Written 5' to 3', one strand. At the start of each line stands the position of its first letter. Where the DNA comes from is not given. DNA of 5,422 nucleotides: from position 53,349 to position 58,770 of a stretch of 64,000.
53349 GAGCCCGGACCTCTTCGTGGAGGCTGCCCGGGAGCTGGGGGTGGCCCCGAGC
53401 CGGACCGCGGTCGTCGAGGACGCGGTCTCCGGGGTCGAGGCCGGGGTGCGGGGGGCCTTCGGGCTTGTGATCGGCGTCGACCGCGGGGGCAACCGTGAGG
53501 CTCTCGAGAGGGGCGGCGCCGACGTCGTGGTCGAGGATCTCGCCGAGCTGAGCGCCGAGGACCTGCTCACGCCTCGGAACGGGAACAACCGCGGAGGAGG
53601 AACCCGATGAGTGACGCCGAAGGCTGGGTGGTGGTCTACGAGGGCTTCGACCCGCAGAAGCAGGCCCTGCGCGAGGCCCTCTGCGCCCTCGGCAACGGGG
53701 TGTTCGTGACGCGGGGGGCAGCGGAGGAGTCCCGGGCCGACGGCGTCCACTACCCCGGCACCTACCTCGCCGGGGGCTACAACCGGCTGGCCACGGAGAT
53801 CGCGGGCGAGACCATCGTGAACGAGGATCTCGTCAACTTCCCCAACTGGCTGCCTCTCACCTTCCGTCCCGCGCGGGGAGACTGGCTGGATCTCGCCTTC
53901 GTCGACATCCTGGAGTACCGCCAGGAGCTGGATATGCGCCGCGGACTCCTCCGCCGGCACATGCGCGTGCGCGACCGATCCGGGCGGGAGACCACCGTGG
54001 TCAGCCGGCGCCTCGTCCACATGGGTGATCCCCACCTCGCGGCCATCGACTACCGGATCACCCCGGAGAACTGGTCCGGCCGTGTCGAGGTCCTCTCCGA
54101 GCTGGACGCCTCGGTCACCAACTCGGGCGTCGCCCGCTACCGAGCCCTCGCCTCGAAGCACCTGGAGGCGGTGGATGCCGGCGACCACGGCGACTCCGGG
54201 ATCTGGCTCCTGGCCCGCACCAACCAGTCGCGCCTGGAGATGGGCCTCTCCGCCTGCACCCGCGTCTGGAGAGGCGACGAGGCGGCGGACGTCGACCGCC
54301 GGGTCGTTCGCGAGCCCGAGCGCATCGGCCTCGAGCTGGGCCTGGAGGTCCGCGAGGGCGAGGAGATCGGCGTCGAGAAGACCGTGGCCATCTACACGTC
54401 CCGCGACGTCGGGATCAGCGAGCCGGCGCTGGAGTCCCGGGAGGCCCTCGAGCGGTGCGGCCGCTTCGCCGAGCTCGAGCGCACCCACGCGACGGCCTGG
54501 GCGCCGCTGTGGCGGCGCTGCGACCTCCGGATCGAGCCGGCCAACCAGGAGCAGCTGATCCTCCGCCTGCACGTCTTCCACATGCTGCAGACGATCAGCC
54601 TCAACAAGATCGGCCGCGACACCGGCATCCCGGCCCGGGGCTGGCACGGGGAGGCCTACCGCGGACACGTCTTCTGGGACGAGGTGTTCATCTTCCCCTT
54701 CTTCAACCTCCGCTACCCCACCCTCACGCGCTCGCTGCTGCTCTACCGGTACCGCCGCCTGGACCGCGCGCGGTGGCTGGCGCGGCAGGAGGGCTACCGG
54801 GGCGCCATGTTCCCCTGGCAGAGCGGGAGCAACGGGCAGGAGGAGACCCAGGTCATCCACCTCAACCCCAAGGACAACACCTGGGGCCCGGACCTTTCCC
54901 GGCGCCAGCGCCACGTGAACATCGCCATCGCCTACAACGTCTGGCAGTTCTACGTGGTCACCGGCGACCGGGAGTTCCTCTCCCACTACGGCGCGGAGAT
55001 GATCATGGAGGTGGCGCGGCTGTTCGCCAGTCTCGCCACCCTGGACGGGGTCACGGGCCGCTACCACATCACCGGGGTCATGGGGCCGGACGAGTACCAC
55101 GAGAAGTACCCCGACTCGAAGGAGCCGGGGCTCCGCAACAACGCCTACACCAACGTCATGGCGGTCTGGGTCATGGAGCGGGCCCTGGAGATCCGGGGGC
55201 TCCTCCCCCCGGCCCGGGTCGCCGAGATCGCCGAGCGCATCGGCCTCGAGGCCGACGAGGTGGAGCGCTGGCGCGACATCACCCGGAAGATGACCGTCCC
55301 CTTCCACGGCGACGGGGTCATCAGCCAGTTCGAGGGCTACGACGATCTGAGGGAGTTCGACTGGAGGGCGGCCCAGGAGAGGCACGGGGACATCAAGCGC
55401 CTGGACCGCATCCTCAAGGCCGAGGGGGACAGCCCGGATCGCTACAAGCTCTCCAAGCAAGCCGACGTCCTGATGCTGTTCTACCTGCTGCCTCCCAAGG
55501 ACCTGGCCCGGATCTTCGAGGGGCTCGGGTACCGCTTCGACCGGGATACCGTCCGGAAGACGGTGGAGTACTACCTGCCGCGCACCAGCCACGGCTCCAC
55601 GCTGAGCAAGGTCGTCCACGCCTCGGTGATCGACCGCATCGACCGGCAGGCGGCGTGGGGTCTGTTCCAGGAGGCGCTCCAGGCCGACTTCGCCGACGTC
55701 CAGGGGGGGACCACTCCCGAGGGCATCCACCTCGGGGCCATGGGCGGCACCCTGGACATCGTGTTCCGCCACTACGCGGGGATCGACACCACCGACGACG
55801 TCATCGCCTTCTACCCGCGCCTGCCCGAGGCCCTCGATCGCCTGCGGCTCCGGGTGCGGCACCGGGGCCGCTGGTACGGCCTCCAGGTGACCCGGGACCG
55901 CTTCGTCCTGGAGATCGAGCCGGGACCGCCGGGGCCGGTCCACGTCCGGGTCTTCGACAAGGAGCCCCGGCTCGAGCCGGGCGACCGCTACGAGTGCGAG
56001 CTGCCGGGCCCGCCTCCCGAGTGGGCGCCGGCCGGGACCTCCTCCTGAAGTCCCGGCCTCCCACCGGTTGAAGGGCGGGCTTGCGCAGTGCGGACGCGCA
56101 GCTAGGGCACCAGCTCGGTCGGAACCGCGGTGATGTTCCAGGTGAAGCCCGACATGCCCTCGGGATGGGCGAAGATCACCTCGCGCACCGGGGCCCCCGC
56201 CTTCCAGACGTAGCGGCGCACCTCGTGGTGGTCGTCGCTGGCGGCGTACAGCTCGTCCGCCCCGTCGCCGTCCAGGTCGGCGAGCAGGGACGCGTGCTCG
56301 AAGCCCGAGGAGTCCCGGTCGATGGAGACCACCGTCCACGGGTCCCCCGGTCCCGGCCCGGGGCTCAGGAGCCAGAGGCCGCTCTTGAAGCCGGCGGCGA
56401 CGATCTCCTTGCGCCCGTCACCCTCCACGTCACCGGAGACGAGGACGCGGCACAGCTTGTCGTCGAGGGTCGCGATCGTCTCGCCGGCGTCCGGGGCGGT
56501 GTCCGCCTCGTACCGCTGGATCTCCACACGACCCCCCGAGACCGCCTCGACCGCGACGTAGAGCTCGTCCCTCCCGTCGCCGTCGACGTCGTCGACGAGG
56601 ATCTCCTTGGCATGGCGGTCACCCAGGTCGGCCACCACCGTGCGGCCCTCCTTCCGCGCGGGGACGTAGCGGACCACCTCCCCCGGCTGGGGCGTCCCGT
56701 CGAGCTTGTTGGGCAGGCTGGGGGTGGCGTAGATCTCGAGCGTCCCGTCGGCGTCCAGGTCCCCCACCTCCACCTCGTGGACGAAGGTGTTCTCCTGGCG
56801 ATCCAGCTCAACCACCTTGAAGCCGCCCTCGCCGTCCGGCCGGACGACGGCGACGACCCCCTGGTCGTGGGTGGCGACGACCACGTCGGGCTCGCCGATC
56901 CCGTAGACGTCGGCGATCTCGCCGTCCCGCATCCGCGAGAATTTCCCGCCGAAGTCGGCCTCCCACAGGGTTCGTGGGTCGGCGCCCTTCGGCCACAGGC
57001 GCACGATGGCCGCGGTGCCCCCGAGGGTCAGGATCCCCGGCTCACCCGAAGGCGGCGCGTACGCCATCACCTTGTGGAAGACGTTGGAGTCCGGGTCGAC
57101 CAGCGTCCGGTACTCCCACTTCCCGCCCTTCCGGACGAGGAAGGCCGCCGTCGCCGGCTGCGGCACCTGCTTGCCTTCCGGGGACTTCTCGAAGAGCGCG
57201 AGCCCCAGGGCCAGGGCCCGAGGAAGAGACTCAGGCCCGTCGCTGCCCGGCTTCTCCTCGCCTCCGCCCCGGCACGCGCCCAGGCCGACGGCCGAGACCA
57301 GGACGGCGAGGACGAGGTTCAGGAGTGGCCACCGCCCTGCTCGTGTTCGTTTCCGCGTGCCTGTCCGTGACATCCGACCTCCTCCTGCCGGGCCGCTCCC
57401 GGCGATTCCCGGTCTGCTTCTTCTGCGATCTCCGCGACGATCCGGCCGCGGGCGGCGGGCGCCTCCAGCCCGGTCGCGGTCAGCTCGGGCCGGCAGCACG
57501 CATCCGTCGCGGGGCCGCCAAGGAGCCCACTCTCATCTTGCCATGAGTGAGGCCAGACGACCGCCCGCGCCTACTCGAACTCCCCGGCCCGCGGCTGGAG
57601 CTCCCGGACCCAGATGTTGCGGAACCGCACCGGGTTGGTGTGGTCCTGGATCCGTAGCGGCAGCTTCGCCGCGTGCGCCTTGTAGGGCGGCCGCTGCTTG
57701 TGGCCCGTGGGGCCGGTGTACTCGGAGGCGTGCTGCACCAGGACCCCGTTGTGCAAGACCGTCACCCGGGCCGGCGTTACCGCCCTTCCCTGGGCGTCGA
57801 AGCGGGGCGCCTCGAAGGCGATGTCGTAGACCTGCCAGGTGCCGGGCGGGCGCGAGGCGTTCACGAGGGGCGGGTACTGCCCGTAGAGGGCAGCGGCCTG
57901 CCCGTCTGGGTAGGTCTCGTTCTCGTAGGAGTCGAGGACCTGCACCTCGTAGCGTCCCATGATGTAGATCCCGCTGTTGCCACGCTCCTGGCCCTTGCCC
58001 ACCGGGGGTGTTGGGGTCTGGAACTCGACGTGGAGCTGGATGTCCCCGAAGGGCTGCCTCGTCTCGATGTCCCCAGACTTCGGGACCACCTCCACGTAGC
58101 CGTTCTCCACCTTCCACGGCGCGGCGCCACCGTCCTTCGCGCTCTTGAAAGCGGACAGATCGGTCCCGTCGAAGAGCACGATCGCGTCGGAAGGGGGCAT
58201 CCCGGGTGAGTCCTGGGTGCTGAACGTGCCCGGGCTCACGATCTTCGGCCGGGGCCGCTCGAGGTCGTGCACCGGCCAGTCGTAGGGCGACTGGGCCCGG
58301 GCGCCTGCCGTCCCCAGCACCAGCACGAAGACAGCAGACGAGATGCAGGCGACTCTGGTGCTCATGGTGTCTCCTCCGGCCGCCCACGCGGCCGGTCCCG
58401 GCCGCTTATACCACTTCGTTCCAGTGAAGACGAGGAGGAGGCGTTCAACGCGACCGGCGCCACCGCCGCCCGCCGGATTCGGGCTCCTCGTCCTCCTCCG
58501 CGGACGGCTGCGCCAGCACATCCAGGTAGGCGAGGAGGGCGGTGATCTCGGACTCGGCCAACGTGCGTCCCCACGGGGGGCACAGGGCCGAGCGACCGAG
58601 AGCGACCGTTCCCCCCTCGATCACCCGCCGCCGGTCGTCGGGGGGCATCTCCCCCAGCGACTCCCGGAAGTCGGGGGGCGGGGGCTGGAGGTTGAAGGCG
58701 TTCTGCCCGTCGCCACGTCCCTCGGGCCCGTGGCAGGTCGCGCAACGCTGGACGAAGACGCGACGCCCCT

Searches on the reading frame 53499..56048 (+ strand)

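Call 48: search_protein_families(library=pfam, proteins=[window:53499-56048:+], max_evalue=0.00001)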
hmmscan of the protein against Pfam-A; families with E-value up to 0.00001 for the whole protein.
window:53499-56048:+ (849 aa): 3 families
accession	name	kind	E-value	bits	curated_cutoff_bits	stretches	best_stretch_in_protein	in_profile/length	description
PF03632.21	Glyco_hydro_65m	-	3.8e-125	418.2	27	1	356-752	1-370/371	Glycosyl hydrolase family 65 central catalytic domain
PF03636.21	Glyco_hydro_65N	-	6.2e-71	239.2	26.6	1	47-302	2-233/233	Glycosyl hydrolase family 65, N-terminal domain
PF03633.20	Glyco_hydro_65C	-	4.2e-11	42.9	22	1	764-822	3-59/62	Glycosyl hydrolase family 65, C-terminal domain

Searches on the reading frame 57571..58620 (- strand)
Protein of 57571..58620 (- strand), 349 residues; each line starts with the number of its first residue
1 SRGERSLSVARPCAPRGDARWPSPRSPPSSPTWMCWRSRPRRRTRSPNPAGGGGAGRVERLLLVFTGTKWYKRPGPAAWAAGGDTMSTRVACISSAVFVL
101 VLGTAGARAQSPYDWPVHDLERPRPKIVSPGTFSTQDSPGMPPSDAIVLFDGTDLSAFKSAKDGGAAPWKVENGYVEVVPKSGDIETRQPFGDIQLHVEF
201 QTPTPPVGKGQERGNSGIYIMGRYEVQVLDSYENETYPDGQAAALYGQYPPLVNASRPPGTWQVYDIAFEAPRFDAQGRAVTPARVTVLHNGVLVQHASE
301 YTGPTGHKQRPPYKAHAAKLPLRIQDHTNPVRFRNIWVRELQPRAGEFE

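Call 48: search_protein_families(library=pfam, proteins=[window:57571-58620:-], max_evalue=0.00001)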
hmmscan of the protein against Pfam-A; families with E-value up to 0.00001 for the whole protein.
window:57571-58620:- (349 aa): 1 family
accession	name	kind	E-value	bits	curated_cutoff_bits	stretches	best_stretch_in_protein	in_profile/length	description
PF06439.18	3keto-disac_hyd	-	2.5e-42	145.5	26.8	1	146-339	2-187/187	3-keto-disaccharide hydrolase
